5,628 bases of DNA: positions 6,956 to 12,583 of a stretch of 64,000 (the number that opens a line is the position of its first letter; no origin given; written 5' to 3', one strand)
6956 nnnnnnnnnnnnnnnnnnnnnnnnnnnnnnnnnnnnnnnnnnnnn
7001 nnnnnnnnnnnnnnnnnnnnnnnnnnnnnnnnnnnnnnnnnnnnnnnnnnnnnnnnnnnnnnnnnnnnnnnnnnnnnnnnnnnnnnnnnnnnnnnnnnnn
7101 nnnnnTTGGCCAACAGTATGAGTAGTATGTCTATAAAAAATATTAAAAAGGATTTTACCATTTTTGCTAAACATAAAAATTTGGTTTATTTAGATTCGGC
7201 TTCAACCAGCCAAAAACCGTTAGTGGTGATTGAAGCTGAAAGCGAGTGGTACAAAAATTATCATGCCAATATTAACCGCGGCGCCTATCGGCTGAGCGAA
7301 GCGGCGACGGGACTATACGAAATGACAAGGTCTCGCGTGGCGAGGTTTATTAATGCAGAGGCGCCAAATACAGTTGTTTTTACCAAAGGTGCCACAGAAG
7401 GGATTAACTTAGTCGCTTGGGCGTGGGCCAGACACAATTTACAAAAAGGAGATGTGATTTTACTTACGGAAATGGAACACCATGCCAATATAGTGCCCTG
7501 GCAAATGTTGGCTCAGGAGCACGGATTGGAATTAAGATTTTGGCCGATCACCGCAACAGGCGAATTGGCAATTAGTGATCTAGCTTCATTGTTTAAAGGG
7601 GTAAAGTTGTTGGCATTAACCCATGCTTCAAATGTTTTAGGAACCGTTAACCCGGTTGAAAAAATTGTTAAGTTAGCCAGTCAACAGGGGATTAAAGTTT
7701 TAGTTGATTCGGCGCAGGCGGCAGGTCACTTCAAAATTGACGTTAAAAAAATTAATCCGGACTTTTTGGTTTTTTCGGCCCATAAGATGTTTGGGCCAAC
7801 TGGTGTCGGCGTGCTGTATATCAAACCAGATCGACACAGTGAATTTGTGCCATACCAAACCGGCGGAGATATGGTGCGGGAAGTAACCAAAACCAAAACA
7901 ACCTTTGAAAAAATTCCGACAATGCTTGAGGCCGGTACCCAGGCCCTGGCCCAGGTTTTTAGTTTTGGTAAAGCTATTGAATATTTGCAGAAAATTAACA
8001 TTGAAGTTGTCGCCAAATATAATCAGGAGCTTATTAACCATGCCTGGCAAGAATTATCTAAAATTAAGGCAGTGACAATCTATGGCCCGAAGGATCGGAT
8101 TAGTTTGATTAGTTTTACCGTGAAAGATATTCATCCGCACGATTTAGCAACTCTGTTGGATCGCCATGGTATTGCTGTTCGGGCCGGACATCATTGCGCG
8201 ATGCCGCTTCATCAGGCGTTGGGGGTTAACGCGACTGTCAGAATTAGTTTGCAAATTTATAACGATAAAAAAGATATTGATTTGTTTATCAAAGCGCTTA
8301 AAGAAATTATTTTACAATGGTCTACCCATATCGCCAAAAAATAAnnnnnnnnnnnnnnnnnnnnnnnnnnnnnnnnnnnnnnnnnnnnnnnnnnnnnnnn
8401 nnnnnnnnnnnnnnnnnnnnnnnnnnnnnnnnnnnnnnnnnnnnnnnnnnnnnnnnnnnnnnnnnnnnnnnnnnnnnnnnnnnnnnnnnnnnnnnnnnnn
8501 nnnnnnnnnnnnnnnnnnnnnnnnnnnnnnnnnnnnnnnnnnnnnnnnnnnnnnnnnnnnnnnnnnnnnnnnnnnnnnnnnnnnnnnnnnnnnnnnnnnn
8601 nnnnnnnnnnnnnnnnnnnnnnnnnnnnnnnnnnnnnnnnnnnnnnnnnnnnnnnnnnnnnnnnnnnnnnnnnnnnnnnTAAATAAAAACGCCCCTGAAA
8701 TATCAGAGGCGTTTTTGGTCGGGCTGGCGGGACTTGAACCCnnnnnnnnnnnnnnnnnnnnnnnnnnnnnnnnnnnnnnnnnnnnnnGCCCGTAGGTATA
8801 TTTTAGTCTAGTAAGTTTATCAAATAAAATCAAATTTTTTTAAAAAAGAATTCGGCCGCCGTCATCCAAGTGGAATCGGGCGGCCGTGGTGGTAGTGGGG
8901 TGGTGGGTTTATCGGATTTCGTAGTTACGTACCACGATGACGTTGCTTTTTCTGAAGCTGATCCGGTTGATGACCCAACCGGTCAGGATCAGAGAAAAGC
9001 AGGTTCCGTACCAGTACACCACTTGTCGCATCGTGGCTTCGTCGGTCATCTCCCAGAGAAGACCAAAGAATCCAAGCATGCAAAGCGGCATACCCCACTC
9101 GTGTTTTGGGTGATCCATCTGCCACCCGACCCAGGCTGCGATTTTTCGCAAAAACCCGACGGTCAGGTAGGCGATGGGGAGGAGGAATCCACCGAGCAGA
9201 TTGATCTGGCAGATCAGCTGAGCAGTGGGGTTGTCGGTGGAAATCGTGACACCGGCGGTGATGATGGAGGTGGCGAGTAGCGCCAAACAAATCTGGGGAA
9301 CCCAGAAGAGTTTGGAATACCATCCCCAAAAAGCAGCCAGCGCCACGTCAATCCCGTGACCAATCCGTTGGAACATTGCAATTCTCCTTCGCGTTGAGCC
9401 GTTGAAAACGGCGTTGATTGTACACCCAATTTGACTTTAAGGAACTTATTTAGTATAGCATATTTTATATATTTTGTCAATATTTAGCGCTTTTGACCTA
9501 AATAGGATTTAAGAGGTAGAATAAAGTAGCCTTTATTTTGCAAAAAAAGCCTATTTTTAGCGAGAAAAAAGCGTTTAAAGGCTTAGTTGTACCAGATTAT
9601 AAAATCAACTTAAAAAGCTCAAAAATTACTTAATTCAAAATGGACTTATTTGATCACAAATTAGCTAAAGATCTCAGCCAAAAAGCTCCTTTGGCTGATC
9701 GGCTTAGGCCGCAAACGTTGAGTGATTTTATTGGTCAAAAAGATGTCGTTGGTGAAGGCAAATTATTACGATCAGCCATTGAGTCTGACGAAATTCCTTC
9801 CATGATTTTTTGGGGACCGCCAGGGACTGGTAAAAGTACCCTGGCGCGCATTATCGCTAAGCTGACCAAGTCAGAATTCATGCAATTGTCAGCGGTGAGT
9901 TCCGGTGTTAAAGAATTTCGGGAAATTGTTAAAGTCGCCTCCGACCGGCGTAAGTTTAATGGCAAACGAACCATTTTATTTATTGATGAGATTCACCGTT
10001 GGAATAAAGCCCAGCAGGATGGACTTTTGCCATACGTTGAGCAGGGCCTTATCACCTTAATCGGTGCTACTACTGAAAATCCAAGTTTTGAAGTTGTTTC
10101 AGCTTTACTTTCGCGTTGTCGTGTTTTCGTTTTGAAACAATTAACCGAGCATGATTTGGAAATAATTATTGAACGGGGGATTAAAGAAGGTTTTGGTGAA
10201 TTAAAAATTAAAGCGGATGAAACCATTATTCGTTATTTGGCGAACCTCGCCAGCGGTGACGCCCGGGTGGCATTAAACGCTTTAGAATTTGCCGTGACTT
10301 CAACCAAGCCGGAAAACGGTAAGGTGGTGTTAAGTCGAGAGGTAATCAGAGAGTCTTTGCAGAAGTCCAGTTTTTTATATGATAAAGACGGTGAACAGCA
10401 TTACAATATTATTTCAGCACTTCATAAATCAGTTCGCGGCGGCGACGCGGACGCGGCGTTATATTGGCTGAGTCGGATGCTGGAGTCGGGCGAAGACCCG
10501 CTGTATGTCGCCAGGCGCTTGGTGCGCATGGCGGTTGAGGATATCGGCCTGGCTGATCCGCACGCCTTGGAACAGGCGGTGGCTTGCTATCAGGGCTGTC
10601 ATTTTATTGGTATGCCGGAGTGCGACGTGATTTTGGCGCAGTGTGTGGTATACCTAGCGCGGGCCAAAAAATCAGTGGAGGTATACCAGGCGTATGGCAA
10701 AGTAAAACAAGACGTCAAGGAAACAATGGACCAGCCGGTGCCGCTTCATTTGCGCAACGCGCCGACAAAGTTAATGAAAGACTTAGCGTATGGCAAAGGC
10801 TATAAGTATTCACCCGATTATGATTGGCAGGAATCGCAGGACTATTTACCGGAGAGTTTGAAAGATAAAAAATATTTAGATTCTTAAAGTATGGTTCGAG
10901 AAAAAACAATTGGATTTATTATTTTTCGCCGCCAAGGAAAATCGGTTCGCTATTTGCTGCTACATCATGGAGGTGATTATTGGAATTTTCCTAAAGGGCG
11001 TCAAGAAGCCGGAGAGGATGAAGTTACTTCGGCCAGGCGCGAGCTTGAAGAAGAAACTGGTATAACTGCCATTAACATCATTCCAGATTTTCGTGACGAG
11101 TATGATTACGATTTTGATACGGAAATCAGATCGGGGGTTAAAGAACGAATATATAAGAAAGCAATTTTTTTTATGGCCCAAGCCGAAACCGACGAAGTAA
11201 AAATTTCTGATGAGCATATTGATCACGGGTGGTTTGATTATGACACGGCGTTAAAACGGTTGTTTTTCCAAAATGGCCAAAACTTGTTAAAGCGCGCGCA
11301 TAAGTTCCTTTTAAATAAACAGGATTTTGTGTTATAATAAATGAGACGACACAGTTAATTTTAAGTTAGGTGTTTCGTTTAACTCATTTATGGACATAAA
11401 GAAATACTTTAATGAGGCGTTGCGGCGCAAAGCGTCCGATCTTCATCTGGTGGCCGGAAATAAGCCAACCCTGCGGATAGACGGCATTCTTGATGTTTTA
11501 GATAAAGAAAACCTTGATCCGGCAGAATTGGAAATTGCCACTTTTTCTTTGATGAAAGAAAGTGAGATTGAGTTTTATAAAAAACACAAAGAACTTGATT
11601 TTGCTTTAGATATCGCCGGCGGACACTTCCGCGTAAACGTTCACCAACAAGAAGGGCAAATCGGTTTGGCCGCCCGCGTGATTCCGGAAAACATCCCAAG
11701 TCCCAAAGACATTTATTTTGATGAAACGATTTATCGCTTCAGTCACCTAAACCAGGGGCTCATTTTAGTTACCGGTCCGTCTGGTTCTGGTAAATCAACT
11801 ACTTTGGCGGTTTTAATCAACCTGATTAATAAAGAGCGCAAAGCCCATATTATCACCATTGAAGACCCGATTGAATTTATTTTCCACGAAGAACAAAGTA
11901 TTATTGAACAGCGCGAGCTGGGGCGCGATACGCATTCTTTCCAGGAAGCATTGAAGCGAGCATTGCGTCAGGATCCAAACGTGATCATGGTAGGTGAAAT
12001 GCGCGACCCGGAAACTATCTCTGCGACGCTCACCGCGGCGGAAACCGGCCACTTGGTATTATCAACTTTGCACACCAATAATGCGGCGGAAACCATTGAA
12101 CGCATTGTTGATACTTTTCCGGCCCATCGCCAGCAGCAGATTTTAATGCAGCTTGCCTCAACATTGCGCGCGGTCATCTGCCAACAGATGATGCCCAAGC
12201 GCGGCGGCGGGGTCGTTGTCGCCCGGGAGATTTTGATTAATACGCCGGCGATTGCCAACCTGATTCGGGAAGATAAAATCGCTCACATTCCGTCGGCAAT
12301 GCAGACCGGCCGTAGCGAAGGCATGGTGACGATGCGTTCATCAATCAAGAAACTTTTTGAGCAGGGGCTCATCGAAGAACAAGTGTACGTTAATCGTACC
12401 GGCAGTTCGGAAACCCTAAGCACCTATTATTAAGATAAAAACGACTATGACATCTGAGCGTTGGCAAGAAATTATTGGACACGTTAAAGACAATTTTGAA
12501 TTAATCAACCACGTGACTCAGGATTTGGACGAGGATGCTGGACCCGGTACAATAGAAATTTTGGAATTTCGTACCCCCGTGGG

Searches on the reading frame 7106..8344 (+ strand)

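Call 40: search_protein_families(library=pfam, proteins=[window:7106-8344:+], max_evalue=0.00001)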
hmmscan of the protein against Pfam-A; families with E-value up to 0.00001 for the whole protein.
window:7106-8344:+ (412 aa): 2 families
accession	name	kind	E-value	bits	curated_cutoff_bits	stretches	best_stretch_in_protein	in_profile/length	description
PF00266.25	Aminotran_5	-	7.6e-135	450.1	21.5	1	27-394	1-371/371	Aminotransferase class-V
PF00155.27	Aminotran_1_2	-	7.1e-12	45.6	19.7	1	38-382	19-346/361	Aminotransferase class I and II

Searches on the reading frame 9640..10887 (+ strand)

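Call 40: search_protein_families(library=pfam, proteins=[window:9640-10887:+], max_evalue=0.00001)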
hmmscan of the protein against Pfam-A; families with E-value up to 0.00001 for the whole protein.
window:9640-10887:+ (415 aa): 5 families
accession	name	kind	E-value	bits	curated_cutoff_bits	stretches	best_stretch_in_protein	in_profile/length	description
PF12002.13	MgsA_C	-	6.2e-60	202.3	27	1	267-413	1-148/167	MgsA AAA+ ATPase C terminal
PF16193.11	AAA_assoc_2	-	2.7e-29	101.7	34.3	1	187-266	2-81/81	AAA C-terminal domain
PF00004.35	AAA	-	6.2e-16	59.5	21.2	1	55-165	1-128/131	ATPase family associated with various cellular activities (AAA)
PF05496.18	RuvB_N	-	8.2e-15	55.4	27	1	22-140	1-115/159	Holliday junction DNA helicase RuvB P-loop domain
PF07728.20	AAA_5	-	7.8e-07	29.6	22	1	55-139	2-96/139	AAA domain (dynein-related subfamily)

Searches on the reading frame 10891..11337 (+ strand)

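Call 40: search_protein_families(library=pfam, proteins=[window:10891-11337:+], max_evalue=0.00001)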
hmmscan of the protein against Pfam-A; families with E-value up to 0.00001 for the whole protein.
window:10891-11337:+ (148 aa): 1 family
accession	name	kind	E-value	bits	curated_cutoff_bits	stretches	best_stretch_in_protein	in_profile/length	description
PF00293.34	NUDIX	-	1.2e-15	58.1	21.1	1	5-125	4-123/134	NUDIX domain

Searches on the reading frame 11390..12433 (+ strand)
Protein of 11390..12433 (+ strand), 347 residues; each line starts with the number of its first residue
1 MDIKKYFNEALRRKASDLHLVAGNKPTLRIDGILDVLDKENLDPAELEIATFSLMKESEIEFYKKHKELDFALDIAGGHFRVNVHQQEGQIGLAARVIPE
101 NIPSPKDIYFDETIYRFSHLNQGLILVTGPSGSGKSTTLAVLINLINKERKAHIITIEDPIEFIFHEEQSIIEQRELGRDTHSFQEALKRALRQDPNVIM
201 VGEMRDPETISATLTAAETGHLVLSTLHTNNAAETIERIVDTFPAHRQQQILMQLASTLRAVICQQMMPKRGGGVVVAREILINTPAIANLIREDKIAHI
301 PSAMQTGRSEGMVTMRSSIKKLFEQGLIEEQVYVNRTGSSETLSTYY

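Call 40: search_protein_families(library=pfam, proteins=[window:11390-12433:+], max_evalue=0.00001)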
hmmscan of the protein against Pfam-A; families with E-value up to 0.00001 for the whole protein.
window:11390-12433:+ (347 aa): 1 family
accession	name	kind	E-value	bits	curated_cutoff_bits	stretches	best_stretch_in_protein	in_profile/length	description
PF00437.27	T2SSE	-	4.6e-49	167.5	24.9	1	3-269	12-279/370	Type II/IV secretion system protein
